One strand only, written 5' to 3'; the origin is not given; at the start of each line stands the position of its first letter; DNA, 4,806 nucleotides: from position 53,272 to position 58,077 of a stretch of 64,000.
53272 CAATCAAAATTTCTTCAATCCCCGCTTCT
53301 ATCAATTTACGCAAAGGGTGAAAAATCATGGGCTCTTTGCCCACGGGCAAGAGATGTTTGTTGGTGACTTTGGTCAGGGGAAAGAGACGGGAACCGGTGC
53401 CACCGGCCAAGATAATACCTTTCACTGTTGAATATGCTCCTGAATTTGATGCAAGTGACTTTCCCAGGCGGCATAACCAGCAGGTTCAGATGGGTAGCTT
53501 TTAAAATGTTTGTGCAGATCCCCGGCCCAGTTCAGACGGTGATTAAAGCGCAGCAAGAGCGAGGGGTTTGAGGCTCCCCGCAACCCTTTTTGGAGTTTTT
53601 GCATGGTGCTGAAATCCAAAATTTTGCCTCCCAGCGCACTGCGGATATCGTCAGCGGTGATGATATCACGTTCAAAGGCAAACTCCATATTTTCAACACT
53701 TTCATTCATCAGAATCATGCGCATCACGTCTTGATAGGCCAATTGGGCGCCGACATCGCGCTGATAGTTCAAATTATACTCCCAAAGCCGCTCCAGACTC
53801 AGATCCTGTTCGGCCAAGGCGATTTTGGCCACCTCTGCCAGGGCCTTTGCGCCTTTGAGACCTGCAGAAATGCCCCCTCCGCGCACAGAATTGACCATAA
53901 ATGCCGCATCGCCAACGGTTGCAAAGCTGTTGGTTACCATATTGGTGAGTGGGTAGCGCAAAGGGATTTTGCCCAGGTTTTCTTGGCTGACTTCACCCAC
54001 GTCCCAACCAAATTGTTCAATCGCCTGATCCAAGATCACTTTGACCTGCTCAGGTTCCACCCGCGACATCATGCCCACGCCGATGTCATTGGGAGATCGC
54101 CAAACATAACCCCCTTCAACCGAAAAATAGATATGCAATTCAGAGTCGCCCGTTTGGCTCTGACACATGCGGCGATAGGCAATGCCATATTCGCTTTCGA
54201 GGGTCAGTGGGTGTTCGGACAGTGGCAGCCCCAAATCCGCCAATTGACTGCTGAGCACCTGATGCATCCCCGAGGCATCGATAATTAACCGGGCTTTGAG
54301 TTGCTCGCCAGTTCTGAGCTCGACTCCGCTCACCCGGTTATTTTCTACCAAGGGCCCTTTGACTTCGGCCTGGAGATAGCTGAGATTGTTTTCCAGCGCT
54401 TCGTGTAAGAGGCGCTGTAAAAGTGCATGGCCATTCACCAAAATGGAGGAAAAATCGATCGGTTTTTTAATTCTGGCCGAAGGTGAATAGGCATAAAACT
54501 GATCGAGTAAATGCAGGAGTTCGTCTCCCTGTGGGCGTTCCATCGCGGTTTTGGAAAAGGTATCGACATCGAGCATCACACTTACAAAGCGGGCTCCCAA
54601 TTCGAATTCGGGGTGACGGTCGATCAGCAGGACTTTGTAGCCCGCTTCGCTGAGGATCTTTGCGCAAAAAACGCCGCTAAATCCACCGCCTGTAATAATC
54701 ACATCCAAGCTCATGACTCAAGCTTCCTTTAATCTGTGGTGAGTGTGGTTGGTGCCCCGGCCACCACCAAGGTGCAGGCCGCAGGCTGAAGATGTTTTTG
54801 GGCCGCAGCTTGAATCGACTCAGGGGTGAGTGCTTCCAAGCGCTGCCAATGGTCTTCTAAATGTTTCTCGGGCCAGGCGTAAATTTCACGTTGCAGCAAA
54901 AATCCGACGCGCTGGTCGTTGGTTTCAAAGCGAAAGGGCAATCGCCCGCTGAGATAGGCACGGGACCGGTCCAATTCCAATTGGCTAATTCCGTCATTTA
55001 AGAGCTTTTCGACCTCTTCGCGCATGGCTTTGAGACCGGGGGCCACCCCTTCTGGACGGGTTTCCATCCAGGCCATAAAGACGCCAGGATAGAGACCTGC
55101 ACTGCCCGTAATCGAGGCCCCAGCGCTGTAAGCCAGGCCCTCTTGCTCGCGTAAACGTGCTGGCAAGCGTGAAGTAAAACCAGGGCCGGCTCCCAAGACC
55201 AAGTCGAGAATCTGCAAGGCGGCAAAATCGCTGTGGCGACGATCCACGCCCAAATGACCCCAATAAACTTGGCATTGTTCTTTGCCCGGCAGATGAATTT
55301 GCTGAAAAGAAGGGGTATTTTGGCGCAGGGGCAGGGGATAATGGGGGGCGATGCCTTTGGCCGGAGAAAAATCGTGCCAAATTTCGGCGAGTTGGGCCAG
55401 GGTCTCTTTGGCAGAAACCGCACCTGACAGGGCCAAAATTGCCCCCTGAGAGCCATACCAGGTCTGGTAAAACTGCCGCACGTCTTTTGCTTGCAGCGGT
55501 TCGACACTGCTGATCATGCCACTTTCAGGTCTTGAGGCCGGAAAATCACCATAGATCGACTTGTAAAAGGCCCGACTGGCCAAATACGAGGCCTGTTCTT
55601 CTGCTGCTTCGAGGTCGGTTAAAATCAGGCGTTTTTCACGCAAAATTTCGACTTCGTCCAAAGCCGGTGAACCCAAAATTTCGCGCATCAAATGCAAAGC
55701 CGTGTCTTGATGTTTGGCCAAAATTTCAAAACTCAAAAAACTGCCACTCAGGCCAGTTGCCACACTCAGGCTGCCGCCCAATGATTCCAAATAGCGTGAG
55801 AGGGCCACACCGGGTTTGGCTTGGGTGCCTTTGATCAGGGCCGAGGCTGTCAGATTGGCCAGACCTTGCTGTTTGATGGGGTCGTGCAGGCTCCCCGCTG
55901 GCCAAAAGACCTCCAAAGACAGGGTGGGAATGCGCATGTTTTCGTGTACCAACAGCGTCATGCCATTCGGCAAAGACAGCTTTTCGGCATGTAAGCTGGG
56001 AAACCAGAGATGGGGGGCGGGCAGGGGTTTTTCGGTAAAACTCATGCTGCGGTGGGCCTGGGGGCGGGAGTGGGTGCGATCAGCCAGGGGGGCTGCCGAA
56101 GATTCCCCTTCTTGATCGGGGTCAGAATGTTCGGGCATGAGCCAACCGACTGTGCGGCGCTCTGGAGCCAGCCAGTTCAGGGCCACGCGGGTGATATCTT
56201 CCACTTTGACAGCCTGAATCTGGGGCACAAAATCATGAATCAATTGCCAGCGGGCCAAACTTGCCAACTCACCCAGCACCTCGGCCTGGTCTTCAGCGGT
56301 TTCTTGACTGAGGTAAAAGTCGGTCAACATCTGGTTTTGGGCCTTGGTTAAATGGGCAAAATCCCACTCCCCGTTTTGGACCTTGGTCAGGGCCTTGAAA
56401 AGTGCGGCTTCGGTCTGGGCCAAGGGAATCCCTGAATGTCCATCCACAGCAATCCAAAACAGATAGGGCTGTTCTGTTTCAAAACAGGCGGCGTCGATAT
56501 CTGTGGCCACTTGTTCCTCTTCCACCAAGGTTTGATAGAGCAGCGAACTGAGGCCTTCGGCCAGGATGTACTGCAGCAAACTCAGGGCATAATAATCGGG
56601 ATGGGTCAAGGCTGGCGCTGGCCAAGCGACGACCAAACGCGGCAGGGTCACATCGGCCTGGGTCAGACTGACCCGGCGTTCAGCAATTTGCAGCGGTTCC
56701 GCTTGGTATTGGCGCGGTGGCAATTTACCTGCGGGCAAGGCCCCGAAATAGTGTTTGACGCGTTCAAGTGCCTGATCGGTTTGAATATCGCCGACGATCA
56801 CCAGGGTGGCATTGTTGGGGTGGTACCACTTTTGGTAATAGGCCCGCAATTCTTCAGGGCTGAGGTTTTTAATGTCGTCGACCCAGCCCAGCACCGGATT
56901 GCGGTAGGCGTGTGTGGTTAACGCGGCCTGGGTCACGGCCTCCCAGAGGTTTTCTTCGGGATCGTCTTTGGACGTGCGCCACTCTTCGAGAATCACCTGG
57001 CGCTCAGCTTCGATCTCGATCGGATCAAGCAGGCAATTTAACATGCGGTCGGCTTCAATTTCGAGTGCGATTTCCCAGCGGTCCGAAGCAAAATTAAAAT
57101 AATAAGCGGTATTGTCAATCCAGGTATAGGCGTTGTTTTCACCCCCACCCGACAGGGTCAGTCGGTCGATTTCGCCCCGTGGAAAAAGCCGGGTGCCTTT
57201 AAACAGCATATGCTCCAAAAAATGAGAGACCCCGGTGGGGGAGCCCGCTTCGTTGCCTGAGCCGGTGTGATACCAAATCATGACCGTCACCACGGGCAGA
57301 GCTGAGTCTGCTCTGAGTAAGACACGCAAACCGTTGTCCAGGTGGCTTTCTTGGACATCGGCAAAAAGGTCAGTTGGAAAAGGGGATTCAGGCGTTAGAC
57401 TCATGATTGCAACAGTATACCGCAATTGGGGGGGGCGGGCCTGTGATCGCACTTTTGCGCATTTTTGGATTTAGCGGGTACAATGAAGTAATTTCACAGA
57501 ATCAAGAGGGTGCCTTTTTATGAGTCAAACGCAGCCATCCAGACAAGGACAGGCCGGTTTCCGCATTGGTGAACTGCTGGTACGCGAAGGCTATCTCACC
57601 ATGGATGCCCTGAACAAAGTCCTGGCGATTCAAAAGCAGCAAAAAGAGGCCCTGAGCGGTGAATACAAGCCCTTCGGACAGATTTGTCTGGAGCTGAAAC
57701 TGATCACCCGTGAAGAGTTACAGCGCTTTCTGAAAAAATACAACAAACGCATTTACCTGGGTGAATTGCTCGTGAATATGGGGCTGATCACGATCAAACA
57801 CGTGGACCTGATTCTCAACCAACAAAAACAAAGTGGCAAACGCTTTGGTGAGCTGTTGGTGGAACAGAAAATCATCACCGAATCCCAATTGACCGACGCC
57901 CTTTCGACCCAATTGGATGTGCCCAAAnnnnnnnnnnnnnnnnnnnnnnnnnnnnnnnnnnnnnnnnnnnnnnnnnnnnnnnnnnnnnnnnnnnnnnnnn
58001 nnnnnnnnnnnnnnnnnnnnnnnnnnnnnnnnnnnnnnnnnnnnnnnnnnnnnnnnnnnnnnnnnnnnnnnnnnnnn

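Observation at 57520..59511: GspE/PilB-like ATPase with three MshEN-type repeats and no cognate secretion machinery nearby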

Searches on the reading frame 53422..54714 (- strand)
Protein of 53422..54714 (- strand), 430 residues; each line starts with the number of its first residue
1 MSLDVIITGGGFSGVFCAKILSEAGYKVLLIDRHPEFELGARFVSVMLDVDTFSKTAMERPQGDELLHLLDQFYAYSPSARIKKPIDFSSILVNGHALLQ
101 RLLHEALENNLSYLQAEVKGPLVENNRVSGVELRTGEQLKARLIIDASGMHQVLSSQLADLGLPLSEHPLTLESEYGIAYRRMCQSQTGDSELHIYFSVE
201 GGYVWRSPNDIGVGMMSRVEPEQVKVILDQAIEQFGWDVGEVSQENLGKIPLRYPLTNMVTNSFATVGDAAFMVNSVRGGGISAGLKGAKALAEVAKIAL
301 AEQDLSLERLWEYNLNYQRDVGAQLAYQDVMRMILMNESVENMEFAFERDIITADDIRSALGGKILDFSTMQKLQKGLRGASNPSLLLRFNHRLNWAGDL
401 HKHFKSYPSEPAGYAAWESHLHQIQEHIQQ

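Call 3: search_protein_families(library=pfam, proteins=[window:53422-54714:-], max_evalue=0.01)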
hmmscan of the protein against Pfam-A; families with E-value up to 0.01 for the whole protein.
window:53422-54714:- (430 aa): 13 families
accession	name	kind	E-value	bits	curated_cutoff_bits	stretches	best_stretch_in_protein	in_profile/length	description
PF01266.30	DAO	-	6.1e-13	49.5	27.9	2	4-42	1-39/353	FAD dependent oxidoreductase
PF05834.18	Lycopene_cycl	-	2.4e-11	43.8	23.4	1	4-151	1-142/380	Lycopene cyclase protein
PF12831.13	FAD_oxidored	-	8e-10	39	27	1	4-153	1-149/416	FAD dependent oxidoreductase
PF04820.20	Trp_halogenase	-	2.2e-06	27.2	21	1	100-159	162-222/458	Tryptophan halogenase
PF00890.30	FAD_binding_2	-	2.5e-06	27.4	20.4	1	4-42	1-39/414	FAD binding domain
PF01134.28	GIDA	-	5.3e-06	26.2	22.1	0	4-33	1-30/391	Glucose inhibited division protein A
PF01494.25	FAD_binding_3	-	9.4e-06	25.5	22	1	3-37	2-36/349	FAD binding domain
PF13450.12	NAD_binding_8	-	2.8e-05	24.7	21.9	1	7-36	1-30/68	NAD(P)-binding Rossmann-like domain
PF01946.23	Thi4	-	4.8e-05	23.2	26.2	1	2-41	17-57/235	Thi4 family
PF00070.33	Pyr_redox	-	0.00011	23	22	1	5-38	2-35/82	Pyridine nucleotide-disulphide oxidoreductase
PF03486.20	HI0933_like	-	0.00013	21.9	50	1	4-36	2-34/244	HI0933-like protein Rossmann domain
PF07992.20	Pyr_redox_2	-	0.00033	20.6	26.1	1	4-37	144-177/291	Pyridine nucleotide-disulphide oxidoreductase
PF13478.12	XdhC_C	-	0.0016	19.4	29.7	1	5-114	1-72/125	XdhC Rossmann domain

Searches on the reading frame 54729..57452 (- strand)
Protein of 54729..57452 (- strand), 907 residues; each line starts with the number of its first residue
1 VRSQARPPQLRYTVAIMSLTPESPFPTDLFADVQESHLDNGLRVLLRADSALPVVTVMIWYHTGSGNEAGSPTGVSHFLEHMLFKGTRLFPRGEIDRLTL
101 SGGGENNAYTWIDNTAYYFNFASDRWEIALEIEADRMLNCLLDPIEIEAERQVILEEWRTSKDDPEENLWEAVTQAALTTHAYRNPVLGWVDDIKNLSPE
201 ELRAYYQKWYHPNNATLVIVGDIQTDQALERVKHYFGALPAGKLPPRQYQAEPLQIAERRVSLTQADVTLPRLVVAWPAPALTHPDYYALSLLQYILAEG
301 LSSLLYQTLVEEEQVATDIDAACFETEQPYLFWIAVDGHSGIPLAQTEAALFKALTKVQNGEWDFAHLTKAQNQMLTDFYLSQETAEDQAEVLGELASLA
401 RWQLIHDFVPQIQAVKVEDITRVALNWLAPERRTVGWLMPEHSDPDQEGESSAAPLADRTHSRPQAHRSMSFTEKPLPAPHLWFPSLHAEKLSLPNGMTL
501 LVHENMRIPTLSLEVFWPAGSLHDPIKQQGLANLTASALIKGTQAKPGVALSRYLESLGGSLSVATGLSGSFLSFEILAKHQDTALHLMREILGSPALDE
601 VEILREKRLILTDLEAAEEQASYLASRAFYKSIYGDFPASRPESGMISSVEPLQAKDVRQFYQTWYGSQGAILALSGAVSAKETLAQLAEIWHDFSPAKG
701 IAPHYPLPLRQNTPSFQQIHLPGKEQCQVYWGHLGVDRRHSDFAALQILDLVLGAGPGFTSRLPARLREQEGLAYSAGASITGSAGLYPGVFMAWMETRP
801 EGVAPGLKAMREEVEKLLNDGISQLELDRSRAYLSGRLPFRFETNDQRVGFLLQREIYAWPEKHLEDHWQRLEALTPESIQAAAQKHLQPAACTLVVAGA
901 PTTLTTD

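Call 3: search_protein_families(library=pfam, proteins=[window:54729-57452:-], max_evalue=0.01)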
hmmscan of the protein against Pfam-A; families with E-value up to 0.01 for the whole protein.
window:54729-57452:- (907 aa): 3 families
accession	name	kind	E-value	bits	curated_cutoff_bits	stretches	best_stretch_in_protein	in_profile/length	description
PF05193.26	Peptidase_M16_C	-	7.5e-69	231.7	23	2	196-375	1-181/181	Peptidase M16 inactive domain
PF00675.25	Peptidase_M16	-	2.2e-44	151.4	22.3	2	43-188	1-146/149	Insulinase (Peptidase family M16)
PF08593.16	Mug135_C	-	0.00034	21.2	23.8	1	186-215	33-62/82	Mug135-like, C-terminal domain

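Call 5: search_protein_families(library=ncbifam, proteins=[window:54729-57452:-], max_evalue=0.01)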
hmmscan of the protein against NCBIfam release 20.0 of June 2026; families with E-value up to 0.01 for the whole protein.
window:54729-57452:- (907 aa): 4 families
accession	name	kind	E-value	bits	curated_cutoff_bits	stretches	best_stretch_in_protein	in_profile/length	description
NF047422.1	YfmF_fam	equivalog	5e-37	127.8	285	2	147-425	124-399/412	EF-P 5-aminopentanol modification-associated protein YfmF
NF047421.1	YfmH_fam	equivalog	2.8e-34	119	250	2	64-440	51-423/425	EF-P 5-aminopentanol modification-associated protein YfmH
TIGR02110.1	PQQ_syn_pqqF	equivalog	3.4e-29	102.1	320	2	38-394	5-368/697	pyrroloquinoline quinone biosynthesis protein PqqF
NF011681.0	PRK15101.1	equivalog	7e-26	90.5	765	2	34-230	45-246/961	pitrilysin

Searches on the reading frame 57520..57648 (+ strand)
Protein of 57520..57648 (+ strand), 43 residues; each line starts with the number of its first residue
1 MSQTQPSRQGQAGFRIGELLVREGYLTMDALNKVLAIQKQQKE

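Call 80: search_protein_families(library=ncbifam, proteins=[window:57520-57648:+], max_evalue=10)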
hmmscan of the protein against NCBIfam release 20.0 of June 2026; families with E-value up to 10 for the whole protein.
seq(43 aa): 3 families
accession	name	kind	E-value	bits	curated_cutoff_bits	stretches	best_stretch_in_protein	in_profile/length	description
NF053729.1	c-di-GMP_motif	domain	7.9e-07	28.8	38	1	15-42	1-28/53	cyclic di-GMP-binding domain-containing protein, MshE-related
NF012033.0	PRK15489.1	equivalog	0.047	11.8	537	1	8-39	514-545/703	glycosyl transferase family protein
TIGR03029.1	EpsG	equivalog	0.077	12.1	313.8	1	15-42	4-31/274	chain length determinant protein tyrosine kinase EpsG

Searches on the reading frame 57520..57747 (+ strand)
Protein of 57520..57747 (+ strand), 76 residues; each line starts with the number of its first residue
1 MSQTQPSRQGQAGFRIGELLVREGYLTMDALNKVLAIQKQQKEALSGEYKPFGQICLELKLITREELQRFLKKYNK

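Call 80: search_protein_families(library=ncbifam, proteins=[window:57520-57747:+], max_evalue=10)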
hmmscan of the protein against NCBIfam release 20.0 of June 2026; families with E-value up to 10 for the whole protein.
seq(76 aa): 5 families
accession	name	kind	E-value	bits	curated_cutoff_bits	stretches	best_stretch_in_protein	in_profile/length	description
NF053729.1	c-di-GMP_motif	domain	4.8e-11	42.3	38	1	15-73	1-52/53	cyclic di-GMP-binding domain-containing protein, MshE-related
TIGR03029.1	EpsG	equivalog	0.0033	16.6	313.8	1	15-71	4-53/274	chain length determinant protein tyrosine kinase EpsG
NF012033.0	PRK15489.1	equivalog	0.036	12.2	537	1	9-41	515-547/703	glycosyl transferase family protein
NF008411.1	PRK11234.1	equivalog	0.047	12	1170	1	15-44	685-714/723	cyclic di-3',5'-guanylate-activated glycosyltransferase NfrB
NF010441.0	PRK13867.1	equivalog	0.15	12.4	116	1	38-66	21-49/65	type IV secretion system effector chaperone VirE1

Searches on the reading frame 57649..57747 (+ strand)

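Call 80: search_protein_families(library=ncbifam, proteins=[window:57649-57747:+], max_evalue=10)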
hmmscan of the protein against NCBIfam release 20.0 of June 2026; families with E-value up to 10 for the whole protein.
seq(33 aa): 1 family
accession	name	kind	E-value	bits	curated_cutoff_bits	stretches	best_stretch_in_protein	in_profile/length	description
NF053729.1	c-di-GMP_motif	domain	0.0027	17.5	38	1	8-29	30-51/53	cyclic di-GMP-binding domain-containing protein, MshE-related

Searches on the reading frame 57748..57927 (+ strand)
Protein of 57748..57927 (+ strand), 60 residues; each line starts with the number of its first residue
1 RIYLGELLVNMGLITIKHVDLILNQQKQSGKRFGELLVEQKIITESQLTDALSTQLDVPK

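Call 80: search_protein_families(library=ncbifam, proteins=[window:57748-57927:+], max_evalue=10)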
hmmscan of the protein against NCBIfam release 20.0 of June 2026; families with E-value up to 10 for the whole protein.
seq(60 aa): 5 families
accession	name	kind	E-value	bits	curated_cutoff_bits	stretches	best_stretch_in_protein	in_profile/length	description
NF053729.1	c-di-GMP_motif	domain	4.2e-17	61.7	38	1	4-55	2-53/53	cyclic di-GMP-binding domain-containing protein, MshE-related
NF012033.0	PRK15489.1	equivalog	6.8e-10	37.7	537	1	2-60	491-549/703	glycosyl transferase family protein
TIGR03029.1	EpsG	equivalog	3.8e-09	36.1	313.8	1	4-59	5-60/274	chain length determinant protein tyrosine kinase EpsG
NF008411.1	PRK11234.1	equivalog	7.7e-06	24.6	1170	1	4-58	484-537/723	cyclic di-3',5'-guanylate-activated glycosyltransferase NfrB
TIGR02538.1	type_IV_pilB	equivalog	0.00014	20.6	675.65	1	4-59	2-57/564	type IV-A pilus assembly ATPase PilB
